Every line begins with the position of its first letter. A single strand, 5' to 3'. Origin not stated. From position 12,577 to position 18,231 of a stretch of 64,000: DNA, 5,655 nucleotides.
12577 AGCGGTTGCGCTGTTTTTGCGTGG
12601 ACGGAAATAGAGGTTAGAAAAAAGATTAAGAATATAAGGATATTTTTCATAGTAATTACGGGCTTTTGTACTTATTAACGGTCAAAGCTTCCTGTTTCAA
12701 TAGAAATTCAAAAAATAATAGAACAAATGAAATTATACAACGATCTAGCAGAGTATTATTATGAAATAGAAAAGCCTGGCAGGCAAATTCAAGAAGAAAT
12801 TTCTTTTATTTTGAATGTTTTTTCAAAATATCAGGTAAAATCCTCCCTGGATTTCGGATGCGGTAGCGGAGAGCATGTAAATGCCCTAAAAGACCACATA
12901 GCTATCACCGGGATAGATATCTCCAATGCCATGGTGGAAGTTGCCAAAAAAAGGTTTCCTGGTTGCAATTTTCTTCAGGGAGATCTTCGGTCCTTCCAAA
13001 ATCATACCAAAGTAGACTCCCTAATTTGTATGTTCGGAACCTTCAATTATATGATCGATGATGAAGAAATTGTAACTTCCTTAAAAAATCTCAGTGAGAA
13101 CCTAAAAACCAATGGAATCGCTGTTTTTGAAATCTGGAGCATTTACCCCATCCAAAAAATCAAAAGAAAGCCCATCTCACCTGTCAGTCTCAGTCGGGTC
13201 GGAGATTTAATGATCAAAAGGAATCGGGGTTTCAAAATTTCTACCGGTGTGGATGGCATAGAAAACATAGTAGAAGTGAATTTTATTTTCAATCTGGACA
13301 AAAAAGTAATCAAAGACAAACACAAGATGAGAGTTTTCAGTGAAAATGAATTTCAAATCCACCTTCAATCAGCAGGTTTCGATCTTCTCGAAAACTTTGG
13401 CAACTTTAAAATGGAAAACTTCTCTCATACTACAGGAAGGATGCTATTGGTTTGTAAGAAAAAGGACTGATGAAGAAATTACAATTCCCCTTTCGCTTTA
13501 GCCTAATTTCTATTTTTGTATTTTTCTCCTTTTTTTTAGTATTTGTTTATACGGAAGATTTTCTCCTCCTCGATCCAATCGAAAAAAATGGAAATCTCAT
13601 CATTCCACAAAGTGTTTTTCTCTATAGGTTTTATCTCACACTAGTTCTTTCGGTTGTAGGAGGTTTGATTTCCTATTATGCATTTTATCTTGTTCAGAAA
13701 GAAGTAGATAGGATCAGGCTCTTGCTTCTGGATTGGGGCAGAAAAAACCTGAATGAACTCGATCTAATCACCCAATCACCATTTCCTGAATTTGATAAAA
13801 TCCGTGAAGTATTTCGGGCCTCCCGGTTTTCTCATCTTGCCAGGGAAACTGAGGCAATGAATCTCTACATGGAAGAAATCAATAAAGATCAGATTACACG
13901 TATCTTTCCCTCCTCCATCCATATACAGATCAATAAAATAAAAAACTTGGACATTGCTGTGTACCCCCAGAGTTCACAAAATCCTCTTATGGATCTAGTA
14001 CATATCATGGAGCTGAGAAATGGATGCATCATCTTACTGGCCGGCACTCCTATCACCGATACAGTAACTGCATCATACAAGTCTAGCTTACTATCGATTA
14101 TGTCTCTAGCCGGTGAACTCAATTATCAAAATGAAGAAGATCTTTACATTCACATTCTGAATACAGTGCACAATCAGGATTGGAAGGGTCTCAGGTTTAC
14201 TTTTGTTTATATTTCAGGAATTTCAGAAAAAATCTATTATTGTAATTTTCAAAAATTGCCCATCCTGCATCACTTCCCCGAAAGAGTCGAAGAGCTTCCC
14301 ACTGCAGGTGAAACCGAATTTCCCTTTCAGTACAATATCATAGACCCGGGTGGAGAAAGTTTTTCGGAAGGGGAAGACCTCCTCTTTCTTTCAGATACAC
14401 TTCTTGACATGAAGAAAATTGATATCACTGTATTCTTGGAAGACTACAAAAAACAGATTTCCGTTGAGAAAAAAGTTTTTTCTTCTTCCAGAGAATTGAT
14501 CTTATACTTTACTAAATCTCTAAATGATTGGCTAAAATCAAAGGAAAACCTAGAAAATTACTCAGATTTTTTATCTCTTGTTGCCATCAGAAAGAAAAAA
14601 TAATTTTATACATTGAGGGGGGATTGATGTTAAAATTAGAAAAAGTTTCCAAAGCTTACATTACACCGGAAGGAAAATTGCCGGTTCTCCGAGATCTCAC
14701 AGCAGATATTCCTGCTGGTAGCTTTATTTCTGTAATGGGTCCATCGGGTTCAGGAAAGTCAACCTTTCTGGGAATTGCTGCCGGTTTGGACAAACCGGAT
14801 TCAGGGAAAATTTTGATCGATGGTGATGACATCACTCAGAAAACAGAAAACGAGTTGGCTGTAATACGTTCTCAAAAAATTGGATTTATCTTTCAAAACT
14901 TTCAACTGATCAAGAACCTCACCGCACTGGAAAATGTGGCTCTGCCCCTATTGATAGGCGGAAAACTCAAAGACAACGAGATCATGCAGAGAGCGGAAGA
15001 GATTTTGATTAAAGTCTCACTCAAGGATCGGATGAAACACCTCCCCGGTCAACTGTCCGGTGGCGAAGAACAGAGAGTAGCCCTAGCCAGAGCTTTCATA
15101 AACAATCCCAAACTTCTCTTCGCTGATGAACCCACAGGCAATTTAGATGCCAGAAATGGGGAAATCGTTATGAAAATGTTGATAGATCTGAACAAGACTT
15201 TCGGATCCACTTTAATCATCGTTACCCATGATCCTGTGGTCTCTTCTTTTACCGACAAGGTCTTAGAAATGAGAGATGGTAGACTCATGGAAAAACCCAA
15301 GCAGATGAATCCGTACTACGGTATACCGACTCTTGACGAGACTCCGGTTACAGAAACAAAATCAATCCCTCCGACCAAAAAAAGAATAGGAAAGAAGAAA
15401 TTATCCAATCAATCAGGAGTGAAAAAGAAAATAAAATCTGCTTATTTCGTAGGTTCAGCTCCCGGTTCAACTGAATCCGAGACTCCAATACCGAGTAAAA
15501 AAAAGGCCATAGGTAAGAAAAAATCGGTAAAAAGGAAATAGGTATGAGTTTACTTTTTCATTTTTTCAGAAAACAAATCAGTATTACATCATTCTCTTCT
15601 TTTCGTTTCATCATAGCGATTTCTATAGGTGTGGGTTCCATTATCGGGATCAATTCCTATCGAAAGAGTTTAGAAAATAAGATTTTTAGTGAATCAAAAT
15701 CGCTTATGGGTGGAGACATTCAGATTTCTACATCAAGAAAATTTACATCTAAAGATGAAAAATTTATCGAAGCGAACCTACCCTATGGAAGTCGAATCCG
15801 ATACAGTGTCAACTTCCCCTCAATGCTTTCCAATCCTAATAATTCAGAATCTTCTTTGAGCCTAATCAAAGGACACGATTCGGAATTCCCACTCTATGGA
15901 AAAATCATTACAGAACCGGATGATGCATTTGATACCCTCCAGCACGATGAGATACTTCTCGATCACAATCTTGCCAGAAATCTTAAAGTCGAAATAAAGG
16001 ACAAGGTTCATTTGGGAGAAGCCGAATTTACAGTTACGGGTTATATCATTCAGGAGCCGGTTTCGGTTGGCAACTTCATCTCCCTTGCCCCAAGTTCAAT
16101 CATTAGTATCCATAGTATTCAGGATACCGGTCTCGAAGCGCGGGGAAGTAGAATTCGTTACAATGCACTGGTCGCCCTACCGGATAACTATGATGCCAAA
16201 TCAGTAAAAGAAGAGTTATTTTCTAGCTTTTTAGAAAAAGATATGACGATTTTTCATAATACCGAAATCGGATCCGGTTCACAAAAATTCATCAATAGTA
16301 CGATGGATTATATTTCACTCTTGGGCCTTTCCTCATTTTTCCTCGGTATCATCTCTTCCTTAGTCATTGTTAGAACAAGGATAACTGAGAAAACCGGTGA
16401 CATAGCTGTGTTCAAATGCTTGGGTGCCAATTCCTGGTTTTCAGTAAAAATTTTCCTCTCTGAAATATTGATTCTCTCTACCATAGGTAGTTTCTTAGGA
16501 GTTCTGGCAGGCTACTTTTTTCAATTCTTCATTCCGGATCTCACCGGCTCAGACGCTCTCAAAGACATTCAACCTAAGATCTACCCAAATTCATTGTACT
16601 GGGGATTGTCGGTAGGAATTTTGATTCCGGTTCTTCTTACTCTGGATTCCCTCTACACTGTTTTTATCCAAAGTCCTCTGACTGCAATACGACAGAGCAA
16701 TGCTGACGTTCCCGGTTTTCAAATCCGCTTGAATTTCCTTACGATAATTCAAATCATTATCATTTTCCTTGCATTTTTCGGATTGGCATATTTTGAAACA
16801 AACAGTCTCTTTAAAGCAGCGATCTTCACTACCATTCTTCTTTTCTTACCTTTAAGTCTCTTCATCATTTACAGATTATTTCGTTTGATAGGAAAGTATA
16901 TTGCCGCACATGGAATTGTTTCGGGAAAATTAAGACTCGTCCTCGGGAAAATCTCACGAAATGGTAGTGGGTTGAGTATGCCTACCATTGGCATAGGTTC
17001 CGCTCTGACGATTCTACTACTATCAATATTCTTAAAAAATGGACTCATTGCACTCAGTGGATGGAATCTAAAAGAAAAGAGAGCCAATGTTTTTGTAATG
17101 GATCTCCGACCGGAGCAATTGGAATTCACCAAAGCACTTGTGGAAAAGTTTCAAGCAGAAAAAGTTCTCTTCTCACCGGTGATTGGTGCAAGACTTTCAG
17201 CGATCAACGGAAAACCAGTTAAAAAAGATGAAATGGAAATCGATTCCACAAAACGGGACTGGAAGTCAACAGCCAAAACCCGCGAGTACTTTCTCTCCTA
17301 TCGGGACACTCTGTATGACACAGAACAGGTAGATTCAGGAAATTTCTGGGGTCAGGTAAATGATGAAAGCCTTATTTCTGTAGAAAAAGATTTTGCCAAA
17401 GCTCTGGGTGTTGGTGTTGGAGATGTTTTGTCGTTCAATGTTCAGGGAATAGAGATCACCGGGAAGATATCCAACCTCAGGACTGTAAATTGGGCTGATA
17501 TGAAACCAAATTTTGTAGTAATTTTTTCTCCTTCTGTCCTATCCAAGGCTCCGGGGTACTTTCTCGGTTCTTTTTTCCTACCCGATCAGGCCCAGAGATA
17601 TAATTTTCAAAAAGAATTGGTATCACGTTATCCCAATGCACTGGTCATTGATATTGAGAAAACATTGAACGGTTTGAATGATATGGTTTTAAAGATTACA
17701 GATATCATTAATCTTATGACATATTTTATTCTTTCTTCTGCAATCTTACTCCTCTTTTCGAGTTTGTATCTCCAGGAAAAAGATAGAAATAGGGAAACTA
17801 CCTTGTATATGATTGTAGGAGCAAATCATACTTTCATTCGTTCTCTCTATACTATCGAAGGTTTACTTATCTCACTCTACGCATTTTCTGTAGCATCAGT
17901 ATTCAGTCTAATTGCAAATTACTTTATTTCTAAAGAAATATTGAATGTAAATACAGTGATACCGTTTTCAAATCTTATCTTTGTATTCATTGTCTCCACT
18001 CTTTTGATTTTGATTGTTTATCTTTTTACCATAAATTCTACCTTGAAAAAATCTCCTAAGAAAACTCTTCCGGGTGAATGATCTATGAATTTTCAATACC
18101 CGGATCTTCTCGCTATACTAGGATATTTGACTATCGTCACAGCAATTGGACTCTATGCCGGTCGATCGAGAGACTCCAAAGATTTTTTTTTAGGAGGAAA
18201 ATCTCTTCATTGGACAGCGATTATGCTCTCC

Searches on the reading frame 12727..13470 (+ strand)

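Call 69: search_protein_families(library=pfam, proteins=[window:12727-13470:+], max_evalue=0.00001)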
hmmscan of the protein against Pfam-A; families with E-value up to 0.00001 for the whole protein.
window:12727-13470:+ (247 aa): 5 families
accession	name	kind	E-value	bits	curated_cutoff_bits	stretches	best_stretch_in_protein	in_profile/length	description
PF13649.12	Methyltransf_25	-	2.2e-15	57.6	27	1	41-130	2-97/97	Methyltransferase domain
PF08241.18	Methyltransf_11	-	2.6e-11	44.4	21.2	1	41-134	1-95/95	Methyltransferase domain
PF13847.12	Methyltransf_31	-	7.1e-11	42.4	27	1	40-134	7-109/145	Methyltransferase domain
PF08242.18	Methyltransf_12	-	2.2e-10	41.6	30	1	41-131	1-97/98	Methyltransferase domain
PF13489.12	Methyltransf_23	-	2.8e-08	34.1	27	1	21-138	5-120/164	Methyltransferase domain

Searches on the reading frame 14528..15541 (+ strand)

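Call 69: search_protein_families(library=pfam, proteins=[window:14528-15541:+], max_evalue=0.00001)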
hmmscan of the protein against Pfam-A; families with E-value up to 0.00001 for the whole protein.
window:14528-15541:+ (337 aa): 1 family
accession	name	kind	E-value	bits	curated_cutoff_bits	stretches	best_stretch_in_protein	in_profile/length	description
PF00005.33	ABC_tran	-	1.2e-33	117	25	1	54-203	1-136/137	ABC transporter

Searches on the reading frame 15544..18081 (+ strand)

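Call 69: search_protein_families(library=pfam, proteins=[window:15544-18081:+], max_evalue=0.00001)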
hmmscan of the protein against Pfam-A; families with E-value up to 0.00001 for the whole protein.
window:15544-18081:+ (845 aa): 2 families
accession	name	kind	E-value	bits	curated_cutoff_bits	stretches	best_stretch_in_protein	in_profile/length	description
PF02687.27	FtsX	-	2.8e-21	76.2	25.5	2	260-374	3-116/120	FtsX-like permease C-terminal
PF12704.14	MacB_PCD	-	9e-12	46.1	27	1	22-225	4-204/207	MacB-like periplasmic core domain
